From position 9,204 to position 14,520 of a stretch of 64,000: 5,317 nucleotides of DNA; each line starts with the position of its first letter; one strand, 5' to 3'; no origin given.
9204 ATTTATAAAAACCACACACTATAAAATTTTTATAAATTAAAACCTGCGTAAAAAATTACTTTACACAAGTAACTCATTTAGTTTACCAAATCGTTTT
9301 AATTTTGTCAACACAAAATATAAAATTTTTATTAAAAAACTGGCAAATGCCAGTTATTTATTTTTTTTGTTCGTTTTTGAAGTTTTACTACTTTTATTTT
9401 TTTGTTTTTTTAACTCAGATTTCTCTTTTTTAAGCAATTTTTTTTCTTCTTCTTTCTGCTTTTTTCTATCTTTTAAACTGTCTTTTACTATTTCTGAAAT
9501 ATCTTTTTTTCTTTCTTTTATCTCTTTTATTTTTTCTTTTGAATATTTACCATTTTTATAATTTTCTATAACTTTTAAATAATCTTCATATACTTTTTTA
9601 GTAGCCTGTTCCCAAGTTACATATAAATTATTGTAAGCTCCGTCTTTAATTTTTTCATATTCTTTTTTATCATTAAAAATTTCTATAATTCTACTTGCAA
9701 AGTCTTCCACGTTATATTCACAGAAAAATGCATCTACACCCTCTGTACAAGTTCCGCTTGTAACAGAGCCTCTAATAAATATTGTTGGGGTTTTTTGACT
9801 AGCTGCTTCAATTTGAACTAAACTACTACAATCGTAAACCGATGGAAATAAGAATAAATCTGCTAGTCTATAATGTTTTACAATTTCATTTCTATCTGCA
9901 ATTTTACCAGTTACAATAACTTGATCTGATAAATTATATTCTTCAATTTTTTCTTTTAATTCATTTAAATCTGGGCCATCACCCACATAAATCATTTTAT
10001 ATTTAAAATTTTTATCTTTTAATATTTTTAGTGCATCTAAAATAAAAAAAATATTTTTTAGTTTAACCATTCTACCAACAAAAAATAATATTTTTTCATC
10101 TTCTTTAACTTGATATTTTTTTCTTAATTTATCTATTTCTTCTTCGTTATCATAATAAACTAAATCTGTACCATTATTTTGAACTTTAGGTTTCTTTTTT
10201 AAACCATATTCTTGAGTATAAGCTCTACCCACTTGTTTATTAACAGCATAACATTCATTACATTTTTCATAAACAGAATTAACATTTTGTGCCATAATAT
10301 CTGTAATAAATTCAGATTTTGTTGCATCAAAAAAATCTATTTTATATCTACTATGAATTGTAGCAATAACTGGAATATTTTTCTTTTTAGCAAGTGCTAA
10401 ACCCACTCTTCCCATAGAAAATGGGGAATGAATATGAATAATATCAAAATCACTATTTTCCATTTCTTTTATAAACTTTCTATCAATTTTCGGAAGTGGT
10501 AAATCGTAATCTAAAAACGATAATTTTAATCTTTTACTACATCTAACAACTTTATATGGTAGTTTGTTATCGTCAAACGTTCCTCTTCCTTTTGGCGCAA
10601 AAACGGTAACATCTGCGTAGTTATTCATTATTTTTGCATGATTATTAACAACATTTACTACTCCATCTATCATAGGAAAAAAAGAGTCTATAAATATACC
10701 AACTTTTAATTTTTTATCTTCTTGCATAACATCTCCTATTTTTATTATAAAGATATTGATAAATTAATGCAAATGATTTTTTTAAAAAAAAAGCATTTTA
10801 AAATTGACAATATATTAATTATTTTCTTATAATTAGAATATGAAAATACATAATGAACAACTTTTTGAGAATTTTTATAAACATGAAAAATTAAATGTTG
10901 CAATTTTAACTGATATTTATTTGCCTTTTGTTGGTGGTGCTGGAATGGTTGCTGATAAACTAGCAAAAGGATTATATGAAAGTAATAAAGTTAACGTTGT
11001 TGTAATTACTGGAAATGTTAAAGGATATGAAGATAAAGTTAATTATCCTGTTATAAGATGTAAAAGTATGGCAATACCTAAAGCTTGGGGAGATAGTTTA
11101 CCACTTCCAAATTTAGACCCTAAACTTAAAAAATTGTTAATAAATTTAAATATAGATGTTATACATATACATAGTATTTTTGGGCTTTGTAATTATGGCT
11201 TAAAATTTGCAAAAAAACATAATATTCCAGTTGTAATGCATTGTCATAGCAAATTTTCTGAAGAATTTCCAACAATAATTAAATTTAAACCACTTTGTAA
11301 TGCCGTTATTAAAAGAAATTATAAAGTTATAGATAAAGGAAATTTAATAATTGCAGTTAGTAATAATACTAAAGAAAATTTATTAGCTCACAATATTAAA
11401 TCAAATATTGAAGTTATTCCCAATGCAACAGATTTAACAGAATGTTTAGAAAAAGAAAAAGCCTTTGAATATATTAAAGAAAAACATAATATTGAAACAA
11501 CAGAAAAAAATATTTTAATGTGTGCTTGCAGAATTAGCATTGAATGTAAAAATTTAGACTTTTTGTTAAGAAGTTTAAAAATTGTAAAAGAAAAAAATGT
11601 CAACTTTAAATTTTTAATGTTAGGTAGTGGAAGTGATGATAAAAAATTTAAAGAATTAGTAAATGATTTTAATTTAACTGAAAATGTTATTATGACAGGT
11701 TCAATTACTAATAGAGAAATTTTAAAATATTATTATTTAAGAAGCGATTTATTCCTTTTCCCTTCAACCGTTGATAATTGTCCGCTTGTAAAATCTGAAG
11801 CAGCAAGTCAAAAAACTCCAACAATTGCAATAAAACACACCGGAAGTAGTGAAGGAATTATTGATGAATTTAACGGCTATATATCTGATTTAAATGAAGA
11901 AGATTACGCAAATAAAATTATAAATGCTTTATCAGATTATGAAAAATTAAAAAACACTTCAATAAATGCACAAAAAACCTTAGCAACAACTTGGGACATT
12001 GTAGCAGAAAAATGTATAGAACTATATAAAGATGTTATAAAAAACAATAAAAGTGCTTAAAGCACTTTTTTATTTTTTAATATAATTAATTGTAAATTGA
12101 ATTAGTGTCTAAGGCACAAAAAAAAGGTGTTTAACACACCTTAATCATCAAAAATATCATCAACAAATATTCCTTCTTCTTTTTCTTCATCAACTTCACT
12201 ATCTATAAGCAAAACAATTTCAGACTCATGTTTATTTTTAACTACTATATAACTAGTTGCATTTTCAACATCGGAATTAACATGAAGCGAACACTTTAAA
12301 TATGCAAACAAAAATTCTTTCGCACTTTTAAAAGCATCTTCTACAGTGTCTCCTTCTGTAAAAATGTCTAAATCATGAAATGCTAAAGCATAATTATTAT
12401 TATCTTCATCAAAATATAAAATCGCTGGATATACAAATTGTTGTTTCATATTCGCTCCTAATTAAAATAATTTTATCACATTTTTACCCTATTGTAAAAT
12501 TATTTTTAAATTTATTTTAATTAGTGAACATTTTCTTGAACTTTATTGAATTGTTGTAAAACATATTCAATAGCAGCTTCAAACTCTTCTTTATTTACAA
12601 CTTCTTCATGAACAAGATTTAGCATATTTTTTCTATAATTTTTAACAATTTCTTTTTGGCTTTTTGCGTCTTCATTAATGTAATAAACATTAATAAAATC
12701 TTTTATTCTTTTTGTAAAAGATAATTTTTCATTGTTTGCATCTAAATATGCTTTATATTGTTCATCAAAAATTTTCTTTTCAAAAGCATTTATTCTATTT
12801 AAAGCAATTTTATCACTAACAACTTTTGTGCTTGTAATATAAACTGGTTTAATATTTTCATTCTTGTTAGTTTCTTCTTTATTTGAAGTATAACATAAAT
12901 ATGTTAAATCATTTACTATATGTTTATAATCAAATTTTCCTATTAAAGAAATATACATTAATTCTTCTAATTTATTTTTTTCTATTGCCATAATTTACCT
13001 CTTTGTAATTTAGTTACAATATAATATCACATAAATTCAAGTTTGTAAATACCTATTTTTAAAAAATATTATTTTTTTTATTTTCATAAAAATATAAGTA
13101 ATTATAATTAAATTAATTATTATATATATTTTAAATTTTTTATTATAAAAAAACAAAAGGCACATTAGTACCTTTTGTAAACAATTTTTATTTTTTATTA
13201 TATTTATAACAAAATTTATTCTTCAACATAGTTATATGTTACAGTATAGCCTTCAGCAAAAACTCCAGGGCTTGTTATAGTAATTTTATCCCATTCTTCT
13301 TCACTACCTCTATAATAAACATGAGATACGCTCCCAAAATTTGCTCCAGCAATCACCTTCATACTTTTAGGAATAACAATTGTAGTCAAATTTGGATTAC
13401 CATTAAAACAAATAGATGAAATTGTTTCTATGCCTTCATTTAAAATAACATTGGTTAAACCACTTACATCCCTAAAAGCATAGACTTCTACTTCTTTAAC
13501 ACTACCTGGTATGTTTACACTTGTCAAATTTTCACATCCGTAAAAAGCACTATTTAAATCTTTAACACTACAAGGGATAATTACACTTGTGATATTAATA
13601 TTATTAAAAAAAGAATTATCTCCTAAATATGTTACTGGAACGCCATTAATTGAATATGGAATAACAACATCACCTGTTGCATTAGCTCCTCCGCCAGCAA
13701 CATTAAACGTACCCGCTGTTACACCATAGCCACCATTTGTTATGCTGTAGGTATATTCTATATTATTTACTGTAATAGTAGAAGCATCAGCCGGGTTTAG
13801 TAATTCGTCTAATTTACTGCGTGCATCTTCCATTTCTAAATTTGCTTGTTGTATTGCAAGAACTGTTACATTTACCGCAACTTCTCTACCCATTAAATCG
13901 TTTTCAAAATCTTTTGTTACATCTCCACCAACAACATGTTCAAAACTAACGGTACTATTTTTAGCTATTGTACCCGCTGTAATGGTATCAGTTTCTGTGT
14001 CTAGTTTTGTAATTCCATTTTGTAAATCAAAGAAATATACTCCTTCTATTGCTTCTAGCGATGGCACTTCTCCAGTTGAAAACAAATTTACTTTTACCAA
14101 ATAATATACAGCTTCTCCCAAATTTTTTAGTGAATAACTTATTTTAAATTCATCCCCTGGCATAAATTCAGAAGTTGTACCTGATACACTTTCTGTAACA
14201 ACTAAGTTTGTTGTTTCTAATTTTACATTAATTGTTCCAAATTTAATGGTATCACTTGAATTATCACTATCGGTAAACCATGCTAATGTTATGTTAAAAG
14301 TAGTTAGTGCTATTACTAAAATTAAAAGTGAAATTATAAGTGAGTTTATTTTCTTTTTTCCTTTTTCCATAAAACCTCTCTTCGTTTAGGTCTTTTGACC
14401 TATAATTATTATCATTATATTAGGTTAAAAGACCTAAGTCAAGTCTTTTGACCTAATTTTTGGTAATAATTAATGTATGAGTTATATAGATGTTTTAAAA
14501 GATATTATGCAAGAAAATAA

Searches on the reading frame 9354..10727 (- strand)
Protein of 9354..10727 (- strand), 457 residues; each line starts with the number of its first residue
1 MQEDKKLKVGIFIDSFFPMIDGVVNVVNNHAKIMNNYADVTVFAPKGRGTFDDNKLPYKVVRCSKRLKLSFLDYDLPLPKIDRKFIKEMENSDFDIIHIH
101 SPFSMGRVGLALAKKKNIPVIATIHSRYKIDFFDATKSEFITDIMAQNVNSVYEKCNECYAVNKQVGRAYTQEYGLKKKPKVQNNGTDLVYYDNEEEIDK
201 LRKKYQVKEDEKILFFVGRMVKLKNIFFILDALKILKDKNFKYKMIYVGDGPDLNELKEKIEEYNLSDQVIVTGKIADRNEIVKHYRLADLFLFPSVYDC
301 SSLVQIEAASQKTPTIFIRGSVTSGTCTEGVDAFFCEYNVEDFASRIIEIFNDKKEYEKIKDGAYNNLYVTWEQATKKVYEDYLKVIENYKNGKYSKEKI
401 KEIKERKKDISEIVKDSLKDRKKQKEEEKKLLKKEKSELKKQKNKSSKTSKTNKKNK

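Call 13: search_protein_families(library=ncbifam, proteins=[window:9354-10727:-])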
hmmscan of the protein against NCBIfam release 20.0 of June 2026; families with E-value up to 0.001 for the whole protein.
window:9354-10727:- (457 aa): 21 families
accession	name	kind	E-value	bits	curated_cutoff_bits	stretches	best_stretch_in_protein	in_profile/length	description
NF049988.1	MGlcDAGSynMgs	equivalog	2e-34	119.6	400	1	7-391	1-392/398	alpha-monoglucosyldiacylglycerol synthase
TIGR03999.1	thiol_BshA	equivalog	1.2e-28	100.2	273.7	1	83-385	74-368/375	N-acetyl-alpha-D-glucosaminyl L-malate synthase BshA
NF047684.1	TeichurnBiosyTuaC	equivalog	3.8e-28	98.5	550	1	83-387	96-390/391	teichuronic acid biosynthesis protein TuaC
NF053787.1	GlcN_PG_synth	equivalog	1.3e-22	80.1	480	1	73-387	64-360/361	N-acetylglucosaminyl phosphatidylglycerol synthase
NF053513.1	Gtran_IagA_BgsA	equivalog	3.9e-21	75.4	460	1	90-365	40-309/333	LTA glycolipid anchor biosynthesis glycosyltransferase, IagA/BgsA family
TIGR04157.1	glyco_rSAM_CFB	subfamily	1.1e-19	70.7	400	1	136-317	151-329/406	TIGR04157 family glycosyltransferase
TIGR02149.1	glgA_Coryne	subfamily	3.6e-19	69.2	302.4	1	7-386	1-390/391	glycogen synthase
NF038295.1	EPS_HpsP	equivalog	1.9e-18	66.7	550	1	89-385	88-386/388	hormogonium polysaccharide biosynthesis glycosyltransferase HpsP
TIGR03449.1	mycothiol_MshA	equivalog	4.9e-18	65.2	462.5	1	88-387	97-404/406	D-inositol-3-phosphate glycosyltransferase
TIGR04063.1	stp3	hypoth_equivalog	2.6e-17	62.8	442.05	1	85-365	84-372/397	TIGR04063 family PEP-CTERM/XrtA system glycosyltransferase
TIGR04047.1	MSMEG_0565_glyc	hypoth_equivalog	1e-13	51.1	259.85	1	22-383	14-371/373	MSMEG_0565 family glycosyltransferase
NF012028.0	PRK15484.1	subfamily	9.1e-13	48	618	1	165-378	148-370/380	lipopolysaccharide N-acetylglucosaminyltransferase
NF038298.1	EPS_HpsO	equivalog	1.2e-12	47.3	575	1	167-297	157-284/388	hormogonium polysaccharide biosynthesis glycosyltransferase HpsO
NF041876.1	EPS_EpsE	equivalog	1.5e-11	44.2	400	1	205-364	206-372/389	exopolysaccharide biosynthesis GT4 family glycosyltransferase EpsE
TIGR03088.1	stp2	hypoth_equivalog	4.1e-11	42.6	409.05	1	161-386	142-369/374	TIGR03088 family PEP-CTERM/XrtA system glycosyltransferase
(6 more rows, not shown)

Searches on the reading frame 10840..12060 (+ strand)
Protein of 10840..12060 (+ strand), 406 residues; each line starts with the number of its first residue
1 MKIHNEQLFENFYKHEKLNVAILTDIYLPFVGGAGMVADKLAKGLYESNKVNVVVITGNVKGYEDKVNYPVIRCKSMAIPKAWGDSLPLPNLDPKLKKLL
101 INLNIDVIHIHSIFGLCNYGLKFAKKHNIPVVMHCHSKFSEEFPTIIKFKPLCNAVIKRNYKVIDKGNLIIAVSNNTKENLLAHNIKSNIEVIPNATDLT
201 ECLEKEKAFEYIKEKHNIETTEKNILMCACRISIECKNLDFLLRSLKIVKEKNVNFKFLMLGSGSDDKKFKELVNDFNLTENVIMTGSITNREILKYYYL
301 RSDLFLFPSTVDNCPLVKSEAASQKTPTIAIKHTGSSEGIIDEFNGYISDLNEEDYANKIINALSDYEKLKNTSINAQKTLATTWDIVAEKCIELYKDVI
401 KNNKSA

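Call 29: search_protein_families(library=pfam, proteins=[window:10840-12060:+], max_evalue=0.001)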
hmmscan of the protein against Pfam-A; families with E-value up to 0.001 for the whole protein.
window:10840-12060:+ (406 aa): 6 families
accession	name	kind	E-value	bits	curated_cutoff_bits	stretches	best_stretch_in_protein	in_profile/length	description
PF00534.26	Glycos_transf_1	-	2.7e-29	102.3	26.4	1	213-379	6-171/172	Glycosyl transferases group 1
PF13439.12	Glyco_transf_4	-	4.5e-23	82.6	28.5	1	31-200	1-169/170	Glycosyltransferase Family 4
PF13692.12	Glyco_trans_1_4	-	2.9e-21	76.6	27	1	224-366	2-142/142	Glycosyl transferases group 1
PF13579.12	Glyco_trans_4_4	-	3.4e-08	34.4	29.7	1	32-195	1-157/158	Glycosyl transferase 4-like domain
PF20706.3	GT4-conflict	-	1.2e-06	28.2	26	1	213-390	187-383/385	Family 4 Glycosyltransferase in conflict systems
PF13477.12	Glyco_trans_4_2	-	0.00034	21.2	23.4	1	49-165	23-133/139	Glycosyl transferase 4-like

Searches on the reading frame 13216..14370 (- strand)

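Call 13: search_protein_families(library=ncbifam, proteins=[window:13216-14370:-])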
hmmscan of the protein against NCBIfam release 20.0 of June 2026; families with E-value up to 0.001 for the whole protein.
window:13216-14370:- (384 aa): 1 family
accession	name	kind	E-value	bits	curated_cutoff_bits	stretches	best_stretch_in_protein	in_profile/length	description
NF047961.1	adhesin_HupY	equivalog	1.9e-07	29.6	1250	1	253-347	181-275/978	leucine-rich repeat adhesin HupY/LrrG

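Call 29: search_protein_families(library=pfam, proteins=[window:13216-14370:-], max_evalue=0.001)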
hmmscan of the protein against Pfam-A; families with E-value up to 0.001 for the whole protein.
window:13216-14370:- (384 aa): 2 families
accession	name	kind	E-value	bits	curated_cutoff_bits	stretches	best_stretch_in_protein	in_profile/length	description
PF13306.12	LRR_5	-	2.7e-20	73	27.7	1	246-345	22-120/127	BspA type Leucine rich repeat region (6 copies)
PF12389.13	Peptidase_M73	-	0.0006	20.1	22.5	1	5-98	3-85/196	Camelysin metallo-endopeptidase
